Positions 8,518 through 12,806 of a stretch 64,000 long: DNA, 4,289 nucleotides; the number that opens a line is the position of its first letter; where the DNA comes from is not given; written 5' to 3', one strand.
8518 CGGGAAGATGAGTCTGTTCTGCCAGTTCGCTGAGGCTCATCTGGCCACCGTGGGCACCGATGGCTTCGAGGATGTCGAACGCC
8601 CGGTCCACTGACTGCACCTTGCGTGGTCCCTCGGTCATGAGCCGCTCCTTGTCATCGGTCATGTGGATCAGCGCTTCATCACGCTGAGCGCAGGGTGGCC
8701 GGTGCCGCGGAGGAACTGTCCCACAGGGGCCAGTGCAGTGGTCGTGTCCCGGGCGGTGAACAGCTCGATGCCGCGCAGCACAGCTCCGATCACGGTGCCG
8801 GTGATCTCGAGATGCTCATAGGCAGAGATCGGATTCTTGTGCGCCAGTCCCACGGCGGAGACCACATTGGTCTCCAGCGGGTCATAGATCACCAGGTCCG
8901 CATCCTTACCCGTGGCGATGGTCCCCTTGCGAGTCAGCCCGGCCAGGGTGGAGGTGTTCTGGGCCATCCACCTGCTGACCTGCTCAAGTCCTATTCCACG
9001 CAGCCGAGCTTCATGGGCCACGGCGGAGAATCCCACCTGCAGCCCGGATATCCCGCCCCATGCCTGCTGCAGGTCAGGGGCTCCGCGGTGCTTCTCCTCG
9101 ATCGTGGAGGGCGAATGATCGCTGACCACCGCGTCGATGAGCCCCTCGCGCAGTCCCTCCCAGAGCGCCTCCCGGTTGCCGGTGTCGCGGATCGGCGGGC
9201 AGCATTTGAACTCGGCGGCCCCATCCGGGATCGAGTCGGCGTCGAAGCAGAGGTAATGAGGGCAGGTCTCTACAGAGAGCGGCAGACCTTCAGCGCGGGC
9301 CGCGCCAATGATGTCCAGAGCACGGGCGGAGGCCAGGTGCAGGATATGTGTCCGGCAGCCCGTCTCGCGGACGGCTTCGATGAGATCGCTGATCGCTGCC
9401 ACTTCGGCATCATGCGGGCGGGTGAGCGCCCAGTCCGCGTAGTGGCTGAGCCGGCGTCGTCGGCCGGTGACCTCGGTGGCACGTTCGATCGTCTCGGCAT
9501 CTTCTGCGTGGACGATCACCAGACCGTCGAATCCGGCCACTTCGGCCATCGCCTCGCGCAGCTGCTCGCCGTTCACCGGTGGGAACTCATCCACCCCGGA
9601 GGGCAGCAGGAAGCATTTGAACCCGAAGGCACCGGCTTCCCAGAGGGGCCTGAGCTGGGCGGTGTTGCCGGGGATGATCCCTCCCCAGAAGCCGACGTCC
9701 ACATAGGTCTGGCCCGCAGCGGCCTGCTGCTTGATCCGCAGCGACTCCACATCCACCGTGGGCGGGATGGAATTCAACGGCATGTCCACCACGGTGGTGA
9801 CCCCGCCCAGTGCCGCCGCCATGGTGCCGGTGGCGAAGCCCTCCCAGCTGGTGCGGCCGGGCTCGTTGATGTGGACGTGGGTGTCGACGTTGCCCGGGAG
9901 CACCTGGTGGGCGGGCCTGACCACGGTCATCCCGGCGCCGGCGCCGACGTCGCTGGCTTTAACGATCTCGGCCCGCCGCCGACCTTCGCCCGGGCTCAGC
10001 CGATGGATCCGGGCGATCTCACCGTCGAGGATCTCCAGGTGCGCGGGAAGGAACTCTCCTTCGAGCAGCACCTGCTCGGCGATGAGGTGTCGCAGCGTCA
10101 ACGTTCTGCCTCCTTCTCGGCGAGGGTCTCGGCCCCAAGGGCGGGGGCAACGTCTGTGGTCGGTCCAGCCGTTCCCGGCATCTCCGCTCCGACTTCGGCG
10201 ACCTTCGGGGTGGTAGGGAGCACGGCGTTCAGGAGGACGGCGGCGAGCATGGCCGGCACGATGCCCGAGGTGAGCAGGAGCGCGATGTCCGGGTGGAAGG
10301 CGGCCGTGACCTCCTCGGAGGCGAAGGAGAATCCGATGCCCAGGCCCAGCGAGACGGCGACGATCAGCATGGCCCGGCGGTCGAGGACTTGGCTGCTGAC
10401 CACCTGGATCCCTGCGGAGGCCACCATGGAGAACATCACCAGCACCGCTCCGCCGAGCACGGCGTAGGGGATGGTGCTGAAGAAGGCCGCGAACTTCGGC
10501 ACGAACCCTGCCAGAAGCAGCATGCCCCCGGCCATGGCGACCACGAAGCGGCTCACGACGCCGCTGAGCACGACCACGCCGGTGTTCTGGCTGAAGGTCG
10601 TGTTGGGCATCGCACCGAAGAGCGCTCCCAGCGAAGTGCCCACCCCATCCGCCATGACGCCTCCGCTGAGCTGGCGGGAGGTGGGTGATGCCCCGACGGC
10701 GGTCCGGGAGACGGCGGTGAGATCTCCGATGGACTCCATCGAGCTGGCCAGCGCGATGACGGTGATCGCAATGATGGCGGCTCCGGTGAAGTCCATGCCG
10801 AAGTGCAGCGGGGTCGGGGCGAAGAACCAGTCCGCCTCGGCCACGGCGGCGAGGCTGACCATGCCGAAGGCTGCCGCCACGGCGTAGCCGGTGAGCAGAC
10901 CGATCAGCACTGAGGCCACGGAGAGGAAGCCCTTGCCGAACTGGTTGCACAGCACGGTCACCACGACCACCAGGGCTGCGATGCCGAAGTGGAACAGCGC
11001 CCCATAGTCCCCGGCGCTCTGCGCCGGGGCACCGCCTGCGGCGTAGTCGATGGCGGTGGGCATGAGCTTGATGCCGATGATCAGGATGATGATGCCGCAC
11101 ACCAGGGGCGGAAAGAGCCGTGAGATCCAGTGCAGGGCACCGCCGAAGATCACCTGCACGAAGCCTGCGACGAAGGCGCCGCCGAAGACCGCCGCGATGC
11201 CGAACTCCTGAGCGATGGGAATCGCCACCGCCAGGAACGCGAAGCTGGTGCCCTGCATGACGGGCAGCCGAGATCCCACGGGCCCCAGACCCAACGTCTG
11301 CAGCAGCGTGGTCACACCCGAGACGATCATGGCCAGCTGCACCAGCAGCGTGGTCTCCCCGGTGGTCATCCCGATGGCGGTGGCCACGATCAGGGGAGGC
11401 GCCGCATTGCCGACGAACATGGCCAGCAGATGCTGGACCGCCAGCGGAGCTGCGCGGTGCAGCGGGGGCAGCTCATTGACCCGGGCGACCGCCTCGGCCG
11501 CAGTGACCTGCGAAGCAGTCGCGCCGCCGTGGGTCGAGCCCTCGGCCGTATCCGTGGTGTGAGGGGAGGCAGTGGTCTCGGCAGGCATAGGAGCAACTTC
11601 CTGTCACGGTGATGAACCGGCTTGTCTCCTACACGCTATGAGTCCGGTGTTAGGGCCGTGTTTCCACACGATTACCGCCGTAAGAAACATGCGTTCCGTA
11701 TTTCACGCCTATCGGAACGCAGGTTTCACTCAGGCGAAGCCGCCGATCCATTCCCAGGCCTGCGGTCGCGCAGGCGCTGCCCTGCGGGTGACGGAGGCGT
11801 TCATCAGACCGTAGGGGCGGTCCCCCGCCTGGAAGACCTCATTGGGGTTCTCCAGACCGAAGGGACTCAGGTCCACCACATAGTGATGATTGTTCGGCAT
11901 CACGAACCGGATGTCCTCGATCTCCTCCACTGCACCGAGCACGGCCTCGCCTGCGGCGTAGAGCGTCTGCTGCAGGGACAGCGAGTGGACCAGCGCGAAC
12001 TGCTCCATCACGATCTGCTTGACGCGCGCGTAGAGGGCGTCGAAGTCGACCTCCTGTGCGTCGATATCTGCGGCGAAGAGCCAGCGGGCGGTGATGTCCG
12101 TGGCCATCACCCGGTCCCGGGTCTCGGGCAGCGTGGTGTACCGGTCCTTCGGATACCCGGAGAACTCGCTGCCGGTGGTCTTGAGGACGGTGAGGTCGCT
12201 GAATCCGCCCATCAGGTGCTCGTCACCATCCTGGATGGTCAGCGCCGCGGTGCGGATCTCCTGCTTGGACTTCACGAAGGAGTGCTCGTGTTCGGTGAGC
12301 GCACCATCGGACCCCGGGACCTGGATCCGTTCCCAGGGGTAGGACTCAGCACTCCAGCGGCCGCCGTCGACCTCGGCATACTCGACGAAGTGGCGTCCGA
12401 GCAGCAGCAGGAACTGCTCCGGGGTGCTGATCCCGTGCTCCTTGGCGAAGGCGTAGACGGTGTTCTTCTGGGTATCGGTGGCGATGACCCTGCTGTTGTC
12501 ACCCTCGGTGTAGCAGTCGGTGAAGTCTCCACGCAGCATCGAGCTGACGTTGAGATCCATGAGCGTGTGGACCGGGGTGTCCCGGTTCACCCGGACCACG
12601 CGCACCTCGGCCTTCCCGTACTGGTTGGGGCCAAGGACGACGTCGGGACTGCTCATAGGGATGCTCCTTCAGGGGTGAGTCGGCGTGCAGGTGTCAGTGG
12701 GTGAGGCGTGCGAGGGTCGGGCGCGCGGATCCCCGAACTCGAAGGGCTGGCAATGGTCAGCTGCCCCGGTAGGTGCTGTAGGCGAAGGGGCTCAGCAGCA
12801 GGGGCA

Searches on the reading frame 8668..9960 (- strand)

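Call 16: search_protein_families(library=pfam, proteins=[window:8668-9960:-], max_evalue=0.001)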
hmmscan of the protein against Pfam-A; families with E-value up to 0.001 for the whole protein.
window:8668-9960:- (430 aa): 2 families
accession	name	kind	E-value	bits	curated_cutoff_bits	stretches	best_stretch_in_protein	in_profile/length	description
PF01979.26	Amidohydro_1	-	1.3e-23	84.3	25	1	20-380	2-325/345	Amidohydrolase family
PF07969.17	Amidohydro_3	-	2.8e-07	30.8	29.7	0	325-361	409-446/472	Amidohydrolase family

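Call 17: search_protein_families(library=ncbifam, proteins=[window:8668-9960:-], max_evalue=0.00001)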
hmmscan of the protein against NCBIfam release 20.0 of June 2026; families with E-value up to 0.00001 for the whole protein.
window:8668-9960:- (430 aa): 32 families (the best 25 are shown)
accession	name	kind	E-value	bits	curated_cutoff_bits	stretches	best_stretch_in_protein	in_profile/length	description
TIGR03178.1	allantoinase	equivalog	2.4e-146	488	357.85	1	17-417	46-439/441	allantoinase AllB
NF004839.0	PRK06189.1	equivalog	8.4e-117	390.5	631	1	8-417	40-445/451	allantoinase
NF005960.0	PRK08044.1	equivalog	7.9e-96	321.5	688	1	20-418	51-449/453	allantoinase AllB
NF002668.0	PRK02382.1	equivalog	2.8e-73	247.1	452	1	18-386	44-397/436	dihydroorotase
NF058539.1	ergo_uti2_ErtD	equivalog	1.5e-72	245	650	1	18-419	49-447/449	hydantoin-5-propionate amidohydrolase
TIGR00857.1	pyrC_multi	subfamily_domain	6.8e-68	229.5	279.05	1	18-399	35-407/412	dihydroorotase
NF058538.1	ergo_util_ErtD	equivalog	6e-67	226.4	600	1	17-418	47-445/446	hydantoin-5-propionate amidohydrolase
NF006559.0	PRK09060.1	equivalog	8.3e-59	199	482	1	18-402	52-423/444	dihydroorotase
TIGR02033.1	D-hydantoinase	equivalog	3.9e-57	194.2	393.25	1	19-418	48-453/454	dihydropyrimidinase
NF005751.0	PRK07575.1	equivalog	1.1e-56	192.2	529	1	17-402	51-421/440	dihydroorotase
NF006688.0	PRK09236.1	equivalog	6.6e-52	176.8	535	1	18-405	50-430/444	dihydroorotase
NF009941.0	PRK13404.1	subfamily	1.6e-51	175.5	647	1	18-420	50-462/478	dihydropyrimidinase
NF006836.0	PRK09357.1-1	equivalog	5.3e-48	163.8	538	1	17-399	46-422/432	dihydroorotase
NF003271.0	PRK04250.1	equivalog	9.4e-47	159.5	405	1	18-401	47-388/407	dihydroorotase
NF006837.0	PRK09357.1-2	equivalog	1.1e-46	159.2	575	1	18-397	50-418/428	dihydroorotase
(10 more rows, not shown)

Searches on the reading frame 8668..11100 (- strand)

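Call 7: search_protein_families(library=pfam, proteins=[window:8668-11100:-], max_evalue=0.001)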
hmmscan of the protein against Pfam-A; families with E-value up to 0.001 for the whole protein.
window:8668-11100:- (810 aa): 2 families
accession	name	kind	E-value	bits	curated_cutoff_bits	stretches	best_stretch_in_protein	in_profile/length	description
PF01979.26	Amidohydro_1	-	8.3e-23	81.6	25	1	400-759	2-324/345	Amidohydrolase family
PF07969.17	Amidohydro_3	-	2.3e-06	27.8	29.7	0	705-741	409-446/472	Amidohydrolase family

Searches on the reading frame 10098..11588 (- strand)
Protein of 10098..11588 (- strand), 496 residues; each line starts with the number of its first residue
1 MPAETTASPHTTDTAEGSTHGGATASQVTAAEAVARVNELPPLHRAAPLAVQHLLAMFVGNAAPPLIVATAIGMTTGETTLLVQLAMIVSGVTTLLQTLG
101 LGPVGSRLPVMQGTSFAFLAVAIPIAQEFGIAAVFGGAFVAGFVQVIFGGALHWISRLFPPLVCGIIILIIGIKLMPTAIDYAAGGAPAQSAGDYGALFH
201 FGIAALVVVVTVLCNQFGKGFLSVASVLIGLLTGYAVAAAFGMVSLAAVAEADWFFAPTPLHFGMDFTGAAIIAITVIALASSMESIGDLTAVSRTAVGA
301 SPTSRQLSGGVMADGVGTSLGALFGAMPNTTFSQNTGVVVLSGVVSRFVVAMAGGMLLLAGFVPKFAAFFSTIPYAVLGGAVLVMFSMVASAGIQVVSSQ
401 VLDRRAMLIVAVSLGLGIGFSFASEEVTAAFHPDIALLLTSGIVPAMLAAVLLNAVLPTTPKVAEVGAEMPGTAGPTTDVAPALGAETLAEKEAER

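Call 7: search_protein_families(library=pfam, proteins=[window:10098-11588:-], max_evalue=0.001)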
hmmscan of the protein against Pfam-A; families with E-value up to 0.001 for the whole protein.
window:10098-11588:- (496 aa): 1 family
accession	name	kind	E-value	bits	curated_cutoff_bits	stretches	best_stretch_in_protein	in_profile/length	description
PF00860.26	Xan_ur_permease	-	3.8e-93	312.7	27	1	47-423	4-386/389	Permease family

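Call 17: search_protein_families(library=ncbifam, proteins=[window:10098-11588:-], max_evalue=0.00001)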
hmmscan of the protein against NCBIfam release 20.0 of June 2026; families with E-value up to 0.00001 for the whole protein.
window:10098-11588:- (496 aa): 6 families
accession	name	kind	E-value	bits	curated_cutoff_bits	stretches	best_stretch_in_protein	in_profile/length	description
TIGR03173.1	pbuX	subfamily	3.5e-125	418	414.15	1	49-458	1-407/407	xanthine permease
TIGR00801.1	ncs2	superfamily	1.1e-109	367.2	291.8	1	42-456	3-415/415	NCS2 family nucleobase:cation symporter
NF007995.0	PRK10720.1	equivalog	4.3e-45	154.3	477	1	34-444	5-401/429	uracil permease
TIGR03616.1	RutG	equivalog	1.2e-31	109.9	758.65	1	31-457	17-425/429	pyrimidine utilization transport protein G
NF037981.1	NCS2_1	subfamily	9.5e-19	67.5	40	1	50-453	7-417/419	purine/pyrimidine permease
NF008502.0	PRK11412.1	equivalog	5.6e-15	55.4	370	1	50-458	14-428/433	uracil/xanthine transporter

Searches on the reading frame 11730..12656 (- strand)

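Call 16: search_protein_families(library=pfam, proteins=[window:11730-12656:-], max_evalue=0.001)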
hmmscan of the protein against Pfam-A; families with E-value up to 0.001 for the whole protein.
window:11730-12656:- (308 aa): 1 family
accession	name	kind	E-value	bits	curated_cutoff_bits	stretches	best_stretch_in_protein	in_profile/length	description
PF01014.23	Uricase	-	1.3e-55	188.1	25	2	151-284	4-138/140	Uricase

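Call 17: search_protein_families(library=ncbifam, proteins=[window:11730-12656:-], max_evalue=0.00001)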
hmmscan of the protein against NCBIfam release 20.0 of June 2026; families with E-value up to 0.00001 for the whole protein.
window:11730-12656:- (308 aa): 1 family
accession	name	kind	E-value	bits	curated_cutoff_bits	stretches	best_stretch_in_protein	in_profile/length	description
TIGR03383.1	urate_oxi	equivalog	5.5e-104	347.5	168.4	1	9-291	3-283/283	factor-independent urate hydroxylase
